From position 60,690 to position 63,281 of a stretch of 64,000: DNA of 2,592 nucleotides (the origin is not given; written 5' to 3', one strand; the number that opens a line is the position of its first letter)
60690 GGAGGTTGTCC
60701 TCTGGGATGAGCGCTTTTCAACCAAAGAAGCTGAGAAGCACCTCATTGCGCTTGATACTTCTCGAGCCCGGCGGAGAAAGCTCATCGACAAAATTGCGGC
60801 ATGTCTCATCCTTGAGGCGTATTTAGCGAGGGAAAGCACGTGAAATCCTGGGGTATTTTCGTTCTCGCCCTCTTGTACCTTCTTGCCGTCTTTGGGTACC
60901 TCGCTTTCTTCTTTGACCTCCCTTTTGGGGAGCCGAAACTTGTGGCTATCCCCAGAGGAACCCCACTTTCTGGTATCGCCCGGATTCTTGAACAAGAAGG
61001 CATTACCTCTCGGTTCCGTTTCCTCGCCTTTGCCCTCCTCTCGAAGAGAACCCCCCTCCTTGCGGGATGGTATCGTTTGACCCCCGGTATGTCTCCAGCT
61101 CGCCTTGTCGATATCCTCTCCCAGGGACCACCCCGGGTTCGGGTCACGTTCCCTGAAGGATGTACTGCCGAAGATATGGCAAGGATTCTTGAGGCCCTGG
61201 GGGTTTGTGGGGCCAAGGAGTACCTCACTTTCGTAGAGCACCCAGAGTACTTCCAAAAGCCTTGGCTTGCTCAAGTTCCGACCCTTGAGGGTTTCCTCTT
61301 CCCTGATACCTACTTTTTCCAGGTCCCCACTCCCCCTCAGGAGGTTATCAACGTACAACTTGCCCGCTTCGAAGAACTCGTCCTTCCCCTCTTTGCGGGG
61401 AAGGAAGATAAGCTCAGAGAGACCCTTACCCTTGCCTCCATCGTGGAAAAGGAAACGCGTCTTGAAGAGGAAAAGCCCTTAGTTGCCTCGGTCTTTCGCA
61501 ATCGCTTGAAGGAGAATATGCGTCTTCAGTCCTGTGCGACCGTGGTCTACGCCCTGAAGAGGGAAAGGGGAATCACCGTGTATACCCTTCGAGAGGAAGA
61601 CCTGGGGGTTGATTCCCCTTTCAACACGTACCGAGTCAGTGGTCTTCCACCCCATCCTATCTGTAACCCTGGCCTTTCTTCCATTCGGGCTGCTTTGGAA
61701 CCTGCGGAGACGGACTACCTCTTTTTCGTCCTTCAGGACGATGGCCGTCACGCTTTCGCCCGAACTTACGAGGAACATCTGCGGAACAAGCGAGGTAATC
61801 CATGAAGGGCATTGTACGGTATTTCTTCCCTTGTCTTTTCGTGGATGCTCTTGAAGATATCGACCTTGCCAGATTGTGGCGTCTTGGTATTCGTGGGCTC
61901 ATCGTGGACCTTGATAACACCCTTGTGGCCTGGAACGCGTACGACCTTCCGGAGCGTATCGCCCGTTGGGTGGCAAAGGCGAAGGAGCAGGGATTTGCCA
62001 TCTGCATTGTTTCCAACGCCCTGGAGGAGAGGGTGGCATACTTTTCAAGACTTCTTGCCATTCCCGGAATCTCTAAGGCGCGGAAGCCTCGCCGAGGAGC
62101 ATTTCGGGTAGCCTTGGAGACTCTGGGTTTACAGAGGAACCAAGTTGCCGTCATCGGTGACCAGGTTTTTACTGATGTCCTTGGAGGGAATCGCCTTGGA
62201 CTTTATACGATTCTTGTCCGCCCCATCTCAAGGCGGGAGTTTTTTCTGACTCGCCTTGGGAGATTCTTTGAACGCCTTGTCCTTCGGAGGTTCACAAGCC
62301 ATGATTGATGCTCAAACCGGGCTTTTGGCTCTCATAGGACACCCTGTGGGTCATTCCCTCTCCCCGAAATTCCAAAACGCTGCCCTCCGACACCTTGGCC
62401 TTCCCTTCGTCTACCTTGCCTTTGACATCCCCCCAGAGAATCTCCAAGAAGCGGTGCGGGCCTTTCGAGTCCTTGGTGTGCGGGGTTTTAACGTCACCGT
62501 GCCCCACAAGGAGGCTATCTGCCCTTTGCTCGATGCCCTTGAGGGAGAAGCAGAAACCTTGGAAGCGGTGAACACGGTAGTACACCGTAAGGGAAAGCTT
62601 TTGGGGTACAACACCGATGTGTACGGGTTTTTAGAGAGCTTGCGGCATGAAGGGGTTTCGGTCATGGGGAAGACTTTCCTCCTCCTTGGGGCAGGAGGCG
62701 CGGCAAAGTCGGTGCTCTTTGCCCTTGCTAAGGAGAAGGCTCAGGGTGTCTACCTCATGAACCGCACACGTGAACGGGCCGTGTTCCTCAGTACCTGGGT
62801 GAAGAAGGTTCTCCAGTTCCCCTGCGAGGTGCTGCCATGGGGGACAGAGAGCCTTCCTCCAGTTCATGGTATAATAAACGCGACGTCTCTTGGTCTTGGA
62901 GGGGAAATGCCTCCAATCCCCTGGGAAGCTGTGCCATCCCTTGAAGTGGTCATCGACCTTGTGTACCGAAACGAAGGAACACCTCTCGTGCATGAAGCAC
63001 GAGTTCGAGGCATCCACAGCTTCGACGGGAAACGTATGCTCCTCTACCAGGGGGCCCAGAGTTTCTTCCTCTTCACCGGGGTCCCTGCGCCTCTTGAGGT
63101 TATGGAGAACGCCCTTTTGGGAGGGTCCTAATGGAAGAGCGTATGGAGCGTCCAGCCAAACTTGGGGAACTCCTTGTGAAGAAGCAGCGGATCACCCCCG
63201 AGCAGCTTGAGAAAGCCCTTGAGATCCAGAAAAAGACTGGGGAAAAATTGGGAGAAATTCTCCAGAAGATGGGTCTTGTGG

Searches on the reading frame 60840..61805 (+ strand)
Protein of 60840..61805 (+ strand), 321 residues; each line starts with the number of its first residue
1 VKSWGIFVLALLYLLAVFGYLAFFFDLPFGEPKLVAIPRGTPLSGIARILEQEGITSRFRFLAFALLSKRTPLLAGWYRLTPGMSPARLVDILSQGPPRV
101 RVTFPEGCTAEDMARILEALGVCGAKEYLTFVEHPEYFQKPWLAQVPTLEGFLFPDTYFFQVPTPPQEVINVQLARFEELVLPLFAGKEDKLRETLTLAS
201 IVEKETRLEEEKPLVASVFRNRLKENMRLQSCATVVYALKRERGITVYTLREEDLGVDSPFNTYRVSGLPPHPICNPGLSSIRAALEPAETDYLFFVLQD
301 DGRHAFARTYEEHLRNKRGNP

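Call 67: search_protein_families(library=pfam, proteins=[window:60840-61805:+], max_evalue=0.0001)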
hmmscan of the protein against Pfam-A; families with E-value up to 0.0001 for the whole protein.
window:60840-61805:+ (321 aa): 1 family
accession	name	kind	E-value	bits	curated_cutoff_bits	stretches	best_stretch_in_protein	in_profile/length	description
PF02618.21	YceG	-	3e-80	270.1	32.4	1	35-318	1-274/275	YceG-like family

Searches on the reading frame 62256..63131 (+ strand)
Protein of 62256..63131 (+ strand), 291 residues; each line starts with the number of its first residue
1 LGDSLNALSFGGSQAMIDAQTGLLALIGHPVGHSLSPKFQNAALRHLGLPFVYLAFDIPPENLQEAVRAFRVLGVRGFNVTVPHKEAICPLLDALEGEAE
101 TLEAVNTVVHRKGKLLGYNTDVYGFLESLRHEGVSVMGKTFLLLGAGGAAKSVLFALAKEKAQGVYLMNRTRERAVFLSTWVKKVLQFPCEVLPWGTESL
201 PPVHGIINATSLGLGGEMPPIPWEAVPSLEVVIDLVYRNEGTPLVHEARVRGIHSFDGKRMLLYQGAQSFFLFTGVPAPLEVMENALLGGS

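Call 67: search_protein_families(library=pfam, proteins=[window:62256-63131:+], max_evalue=0.0001)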
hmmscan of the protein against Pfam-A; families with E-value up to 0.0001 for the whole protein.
window:62256-63131:+ (291 aa): 3 families
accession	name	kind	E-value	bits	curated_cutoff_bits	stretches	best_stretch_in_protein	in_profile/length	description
PF08501.16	Shikimate_dh_N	-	2.3e-29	101.9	27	1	26-108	1-83/83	Shikimate dehydrogenase substrate binding domain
PF18317.6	SDH_C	-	2.7e-11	43.4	25.8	1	259-288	2-31/31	Shikimate 5'-dehydrogenase C-terminal domain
PF01488.26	Shikimate_DH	-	2.1e-05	25.1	24.3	1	136-184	10-58/138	Shikimate / quinate 5-dehydrogenase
